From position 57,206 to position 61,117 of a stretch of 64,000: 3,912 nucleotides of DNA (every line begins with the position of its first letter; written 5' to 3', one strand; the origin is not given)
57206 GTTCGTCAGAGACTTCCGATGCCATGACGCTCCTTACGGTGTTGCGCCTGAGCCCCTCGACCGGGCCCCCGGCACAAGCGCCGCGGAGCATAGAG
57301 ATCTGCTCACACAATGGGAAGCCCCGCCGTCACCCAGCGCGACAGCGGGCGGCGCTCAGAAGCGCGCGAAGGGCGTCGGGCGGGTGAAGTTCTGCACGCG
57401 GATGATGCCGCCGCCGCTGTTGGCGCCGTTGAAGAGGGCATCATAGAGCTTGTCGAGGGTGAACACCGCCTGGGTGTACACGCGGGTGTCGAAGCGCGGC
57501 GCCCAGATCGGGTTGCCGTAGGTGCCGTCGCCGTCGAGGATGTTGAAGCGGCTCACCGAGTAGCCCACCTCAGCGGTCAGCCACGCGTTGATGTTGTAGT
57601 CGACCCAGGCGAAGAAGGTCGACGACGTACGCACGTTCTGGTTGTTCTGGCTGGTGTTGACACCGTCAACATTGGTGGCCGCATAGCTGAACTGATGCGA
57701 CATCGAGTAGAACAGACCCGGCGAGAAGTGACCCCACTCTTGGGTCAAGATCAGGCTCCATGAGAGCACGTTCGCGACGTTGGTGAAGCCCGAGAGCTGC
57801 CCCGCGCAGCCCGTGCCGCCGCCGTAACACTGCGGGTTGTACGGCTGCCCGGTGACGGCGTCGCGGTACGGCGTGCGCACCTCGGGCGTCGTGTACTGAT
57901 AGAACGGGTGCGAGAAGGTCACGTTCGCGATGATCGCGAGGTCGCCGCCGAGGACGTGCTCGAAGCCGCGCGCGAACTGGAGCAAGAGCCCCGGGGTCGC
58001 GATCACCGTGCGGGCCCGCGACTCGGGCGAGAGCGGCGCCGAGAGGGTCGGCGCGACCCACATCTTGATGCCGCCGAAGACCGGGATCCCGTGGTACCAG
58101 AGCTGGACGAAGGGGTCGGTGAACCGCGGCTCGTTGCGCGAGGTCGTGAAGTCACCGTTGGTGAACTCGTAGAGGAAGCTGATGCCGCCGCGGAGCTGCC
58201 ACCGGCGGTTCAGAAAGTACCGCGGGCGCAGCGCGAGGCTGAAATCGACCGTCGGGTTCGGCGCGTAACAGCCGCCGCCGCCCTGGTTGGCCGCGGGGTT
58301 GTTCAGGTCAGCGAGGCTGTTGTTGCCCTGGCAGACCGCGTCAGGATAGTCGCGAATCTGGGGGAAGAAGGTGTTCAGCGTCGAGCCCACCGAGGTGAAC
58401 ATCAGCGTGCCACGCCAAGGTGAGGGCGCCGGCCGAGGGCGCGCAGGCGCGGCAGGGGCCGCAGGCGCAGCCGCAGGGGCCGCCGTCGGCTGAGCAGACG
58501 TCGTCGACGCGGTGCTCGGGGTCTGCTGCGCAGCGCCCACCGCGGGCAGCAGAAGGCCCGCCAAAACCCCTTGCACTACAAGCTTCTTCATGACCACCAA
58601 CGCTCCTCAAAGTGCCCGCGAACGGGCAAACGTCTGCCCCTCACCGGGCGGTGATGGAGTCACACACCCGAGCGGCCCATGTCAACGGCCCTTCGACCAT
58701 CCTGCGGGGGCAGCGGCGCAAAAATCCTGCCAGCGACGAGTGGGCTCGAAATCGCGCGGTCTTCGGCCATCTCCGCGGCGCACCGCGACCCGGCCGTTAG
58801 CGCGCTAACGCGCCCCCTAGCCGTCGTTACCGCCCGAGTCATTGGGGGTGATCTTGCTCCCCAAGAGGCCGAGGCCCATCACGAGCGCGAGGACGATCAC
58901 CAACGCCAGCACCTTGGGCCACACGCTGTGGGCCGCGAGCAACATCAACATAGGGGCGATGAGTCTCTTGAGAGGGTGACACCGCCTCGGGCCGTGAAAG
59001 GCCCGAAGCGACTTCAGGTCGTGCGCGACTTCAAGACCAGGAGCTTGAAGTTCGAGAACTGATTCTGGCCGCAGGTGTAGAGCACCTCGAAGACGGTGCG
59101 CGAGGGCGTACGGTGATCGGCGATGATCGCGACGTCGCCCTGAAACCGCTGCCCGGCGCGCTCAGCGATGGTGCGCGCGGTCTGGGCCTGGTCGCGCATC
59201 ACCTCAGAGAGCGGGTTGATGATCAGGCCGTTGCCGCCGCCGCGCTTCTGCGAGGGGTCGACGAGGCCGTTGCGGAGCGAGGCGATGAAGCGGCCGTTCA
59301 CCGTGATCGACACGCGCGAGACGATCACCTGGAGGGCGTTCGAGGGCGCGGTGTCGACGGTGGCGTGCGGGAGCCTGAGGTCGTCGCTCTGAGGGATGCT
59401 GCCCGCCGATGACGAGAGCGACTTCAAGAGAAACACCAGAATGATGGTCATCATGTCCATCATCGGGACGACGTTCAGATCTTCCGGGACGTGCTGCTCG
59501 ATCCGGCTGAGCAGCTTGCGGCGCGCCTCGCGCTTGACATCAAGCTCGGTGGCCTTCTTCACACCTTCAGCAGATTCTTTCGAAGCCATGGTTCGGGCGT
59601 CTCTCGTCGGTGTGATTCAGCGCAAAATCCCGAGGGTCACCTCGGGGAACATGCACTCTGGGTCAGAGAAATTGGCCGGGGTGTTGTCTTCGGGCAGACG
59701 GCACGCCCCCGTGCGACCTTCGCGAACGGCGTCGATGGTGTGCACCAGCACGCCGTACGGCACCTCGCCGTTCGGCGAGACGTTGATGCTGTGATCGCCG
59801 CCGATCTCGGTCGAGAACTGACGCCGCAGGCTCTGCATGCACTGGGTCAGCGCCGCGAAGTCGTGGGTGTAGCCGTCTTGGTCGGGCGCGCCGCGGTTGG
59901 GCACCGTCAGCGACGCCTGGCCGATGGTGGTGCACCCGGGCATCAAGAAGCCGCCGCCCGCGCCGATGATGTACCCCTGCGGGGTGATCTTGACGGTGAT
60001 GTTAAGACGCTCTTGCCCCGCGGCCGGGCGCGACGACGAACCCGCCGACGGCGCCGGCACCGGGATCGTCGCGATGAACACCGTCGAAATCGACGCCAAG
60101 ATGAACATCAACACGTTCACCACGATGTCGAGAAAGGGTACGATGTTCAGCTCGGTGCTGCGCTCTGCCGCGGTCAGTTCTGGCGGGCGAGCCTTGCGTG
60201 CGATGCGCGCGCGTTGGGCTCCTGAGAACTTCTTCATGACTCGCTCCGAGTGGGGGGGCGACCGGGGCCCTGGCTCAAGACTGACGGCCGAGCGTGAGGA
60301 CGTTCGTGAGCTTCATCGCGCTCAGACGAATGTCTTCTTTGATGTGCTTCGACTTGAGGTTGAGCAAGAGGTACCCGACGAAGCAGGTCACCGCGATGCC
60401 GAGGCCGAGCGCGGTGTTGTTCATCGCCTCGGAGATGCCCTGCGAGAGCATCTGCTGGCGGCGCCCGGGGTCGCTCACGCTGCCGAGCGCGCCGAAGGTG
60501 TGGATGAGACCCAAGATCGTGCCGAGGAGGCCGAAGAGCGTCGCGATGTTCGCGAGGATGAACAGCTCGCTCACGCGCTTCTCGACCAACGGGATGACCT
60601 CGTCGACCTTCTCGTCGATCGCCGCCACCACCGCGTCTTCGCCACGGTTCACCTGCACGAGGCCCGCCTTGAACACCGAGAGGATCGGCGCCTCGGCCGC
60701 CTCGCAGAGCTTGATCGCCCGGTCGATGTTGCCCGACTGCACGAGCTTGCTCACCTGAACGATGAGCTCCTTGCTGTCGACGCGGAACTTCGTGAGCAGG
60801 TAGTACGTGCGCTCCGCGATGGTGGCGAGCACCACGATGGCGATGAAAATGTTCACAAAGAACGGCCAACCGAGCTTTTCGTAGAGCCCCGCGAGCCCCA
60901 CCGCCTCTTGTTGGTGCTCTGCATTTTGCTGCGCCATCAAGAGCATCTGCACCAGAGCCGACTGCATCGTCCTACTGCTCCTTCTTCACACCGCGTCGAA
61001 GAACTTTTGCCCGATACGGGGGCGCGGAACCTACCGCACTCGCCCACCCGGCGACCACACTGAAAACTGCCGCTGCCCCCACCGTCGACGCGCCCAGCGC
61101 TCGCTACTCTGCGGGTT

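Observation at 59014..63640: Two divergently transcribed MotA/TolQ/ExbB plus two ExbD/TolR triads separated by an 820-bp intergenic region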

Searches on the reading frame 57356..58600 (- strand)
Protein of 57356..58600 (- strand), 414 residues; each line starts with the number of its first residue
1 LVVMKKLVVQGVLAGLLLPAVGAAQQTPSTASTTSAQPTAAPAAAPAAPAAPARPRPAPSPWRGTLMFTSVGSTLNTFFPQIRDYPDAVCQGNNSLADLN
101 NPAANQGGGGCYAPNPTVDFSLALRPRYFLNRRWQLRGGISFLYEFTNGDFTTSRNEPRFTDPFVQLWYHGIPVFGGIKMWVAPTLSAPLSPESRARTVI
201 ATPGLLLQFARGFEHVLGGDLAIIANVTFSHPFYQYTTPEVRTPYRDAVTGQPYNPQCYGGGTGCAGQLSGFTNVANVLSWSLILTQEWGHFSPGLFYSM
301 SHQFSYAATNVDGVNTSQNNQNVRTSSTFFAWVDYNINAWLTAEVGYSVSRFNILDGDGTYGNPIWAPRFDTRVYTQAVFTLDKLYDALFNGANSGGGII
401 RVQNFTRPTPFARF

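Call 3: search_protein_families(library=pfam, proteins=[window:57356-58600:-], max_evalue=0.01)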
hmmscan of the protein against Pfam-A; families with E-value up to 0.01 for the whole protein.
window:57356-58600:- (414 aa): 1 family
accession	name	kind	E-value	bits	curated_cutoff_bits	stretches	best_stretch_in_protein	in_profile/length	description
PF13505.12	OMP_b-brl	-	0.0095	16.6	28.7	0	306-356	23-73/175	Outer membrane protein beta-barrel domain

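Call 4: search_protein_families(library=ncbifam, proteins=[window:57356-58600:-], max_evalue=0.01)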
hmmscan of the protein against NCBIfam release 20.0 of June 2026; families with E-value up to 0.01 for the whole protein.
window:57356-58600:- (414 aa): 0 families

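Call 50: search_protein_families(library=pfam, proteins=[window:57356-58600:-], max_evalue=1)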
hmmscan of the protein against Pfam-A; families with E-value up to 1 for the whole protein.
window:57356-58600:- (414 aa): 1 family
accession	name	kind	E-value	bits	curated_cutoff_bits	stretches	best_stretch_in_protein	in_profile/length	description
PF13505.12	OMP_b-brl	-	0.0095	16.6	28.7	1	306-356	23-73/175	Outer membrane protein beta-barrel domain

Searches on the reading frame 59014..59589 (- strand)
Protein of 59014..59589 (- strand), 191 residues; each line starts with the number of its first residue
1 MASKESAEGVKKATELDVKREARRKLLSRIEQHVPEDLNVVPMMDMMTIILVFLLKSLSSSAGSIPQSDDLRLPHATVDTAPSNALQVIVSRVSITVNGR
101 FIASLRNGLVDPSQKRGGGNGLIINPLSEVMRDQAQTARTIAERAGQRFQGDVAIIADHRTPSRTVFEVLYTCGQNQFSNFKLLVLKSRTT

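Call 3: search_protein_families(library=pfam, proteins=[window:59014-59589:-], max_evalue=0.01)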
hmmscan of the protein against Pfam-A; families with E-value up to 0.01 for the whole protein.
window:59014-59589:- (191 aa): 1 family
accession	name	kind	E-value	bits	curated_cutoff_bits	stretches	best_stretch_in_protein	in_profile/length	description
PF02472.21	ExbD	-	1.8e-10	41.4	25.4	1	36-185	6-125/128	Biopolymer transport protein ExbD/TolR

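Call 4: search_protein_families(library=ncbifam, proteins=[window:59014-59589:-], max_evalue=0.01)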
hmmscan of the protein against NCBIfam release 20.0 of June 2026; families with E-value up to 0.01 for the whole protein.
window:59014-59589:- (191 aa): 1 family
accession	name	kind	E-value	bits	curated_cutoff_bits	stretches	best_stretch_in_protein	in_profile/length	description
TIGR02801.1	tolR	equivalog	1.7e-05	25.4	127.3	1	36-183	3-126/129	protein TolR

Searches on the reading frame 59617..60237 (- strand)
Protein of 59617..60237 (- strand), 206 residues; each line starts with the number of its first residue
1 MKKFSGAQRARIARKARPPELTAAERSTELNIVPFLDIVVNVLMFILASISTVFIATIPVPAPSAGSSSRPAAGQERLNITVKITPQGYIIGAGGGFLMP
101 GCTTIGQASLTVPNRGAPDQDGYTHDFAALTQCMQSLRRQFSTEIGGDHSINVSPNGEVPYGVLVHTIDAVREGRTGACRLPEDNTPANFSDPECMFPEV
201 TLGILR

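Call 3: search_protein_families(library=pfam, proteins=[window:59617-60237:-], max_evalue=0.01)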
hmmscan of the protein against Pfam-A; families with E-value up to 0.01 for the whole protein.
window:59617-60237:- (206 aa): 1 family
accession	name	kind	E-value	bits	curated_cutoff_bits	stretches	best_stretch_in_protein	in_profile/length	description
PF02472.21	ExbD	-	2.8e-11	44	25.4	1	27-176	5-118/128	Biopolymer transport protein ExbD/TolR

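Call 4: search_protein_families(library=ncbifam, proteins=[window:59617-60237:-], max_evalue=0.01)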
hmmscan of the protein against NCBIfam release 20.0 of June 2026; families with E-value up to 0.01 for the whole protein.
window:59617-60237:- (206 aa): 4 families
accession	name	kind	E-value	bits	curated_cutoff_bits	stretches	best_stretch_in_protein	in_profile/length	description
TIGR02801.1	tolR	equivalog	5.8e-06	27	127.3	1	28-87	3-61/129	protein TolR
TIGR02804.1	ExbD_2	equivalog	9.7e-05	22.7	123.45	1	29-86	3-60/121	TonB system transport protein ExbD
NF008429.0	PRK11267.1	equivalog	0.0039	17.2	216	0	27-87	15-73/141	TonB system transport protein ExbD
NF008248.0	PRK11024.1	equivalog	0.006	16.7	162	0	27-69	13-54/142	colicin uptake protein TolR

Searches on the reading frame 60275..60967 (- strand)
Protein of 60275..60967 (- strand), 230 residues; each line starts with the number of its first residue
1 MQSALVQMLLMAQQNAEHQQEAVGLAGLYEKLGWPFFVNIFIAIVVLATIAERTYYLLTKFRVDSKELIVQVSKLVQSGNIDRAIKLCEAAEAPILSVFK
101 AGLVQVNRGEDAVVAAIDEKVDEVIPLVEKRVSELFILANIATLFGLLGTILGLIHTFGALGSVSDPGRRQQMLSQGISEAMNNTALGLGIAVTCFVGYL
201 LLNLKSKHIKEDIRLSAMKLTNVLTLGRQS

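Call 3: search_protein_families(library=pfam, proteins=[window:60275-60967:-], max_evalue=0.01)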
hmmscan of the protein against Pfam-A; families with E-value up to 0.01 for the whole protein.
window:60275-60967:- (230 aa): 1 family
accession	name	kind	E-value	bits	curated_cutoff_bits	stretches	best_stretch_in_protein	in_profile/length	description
PF01618.21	MotA_ExbB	-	2.3e-21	76.3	22.9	1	93-212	4-124/127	MotA/TolQ/ExbB proton channel family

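Call 4: search_protein_families(library=ncbifam, proteins=[window:60275-60967:-], max_evalue=0.01)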
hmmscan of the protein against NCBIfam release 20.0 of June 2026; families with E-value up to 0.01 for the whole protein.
window:60275-60967:- (230 aa): 6 families
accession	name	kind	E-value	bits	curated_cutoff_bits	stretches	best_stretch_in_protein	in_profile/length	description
TIGR02796.1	tolQ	equivalog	1.1e-12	48.2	221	1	92-224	72-214/216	protein TolQ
NF008066.0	PRK10801.1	equivalog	5.2e-10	39.2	403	1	128-210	123-203/230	Tol-Pal system protein TolQ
TIGR02805.1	exbB2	equivalog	6.6e-08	32.8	135.35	1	129-202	52-123/138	TonB-system energizer ExbB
TIGR02797.1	exbB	equivalog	0.00019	21.3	206.2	1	38-205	13-190/211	tonB-system energizer ExbB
NF007722.0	PRK10414.1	equivalog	0.0019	17.7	402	1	135-202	133-198/244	tol-pal system-associated acyl-CoA thioesterase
NF006583.0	PRK09109.1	equivalog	0.0041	16.3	237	1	142-219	153-221/246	flagellar motor protein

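Call 12: search_solved_structures(query=window:60275-60967:-, max_evalue=0.01)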
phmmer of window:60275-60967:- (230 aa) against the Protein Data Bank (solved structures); distinct sequences matched with E-value up to 0.01: 4.
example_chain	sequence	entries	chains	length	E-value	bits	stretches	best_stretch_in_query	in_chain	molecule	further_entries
8odt_A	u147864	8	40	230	5.8e-08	35.8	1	127-207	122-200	Tol-Pal system protein TolQ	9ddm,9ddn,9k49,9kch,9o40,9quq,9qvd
9kpz_A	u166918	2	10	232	5.9e-08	35.8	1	127-207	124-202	Tol-Pal system protein TolQ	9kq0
8vlw_A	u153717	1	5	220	0.00032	23.6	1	134-222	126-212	Tol-Pal system protein TolQ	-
9avi_A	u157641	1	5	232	0.00035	23.5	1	134-222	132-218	Tol-Pal system protein TolQ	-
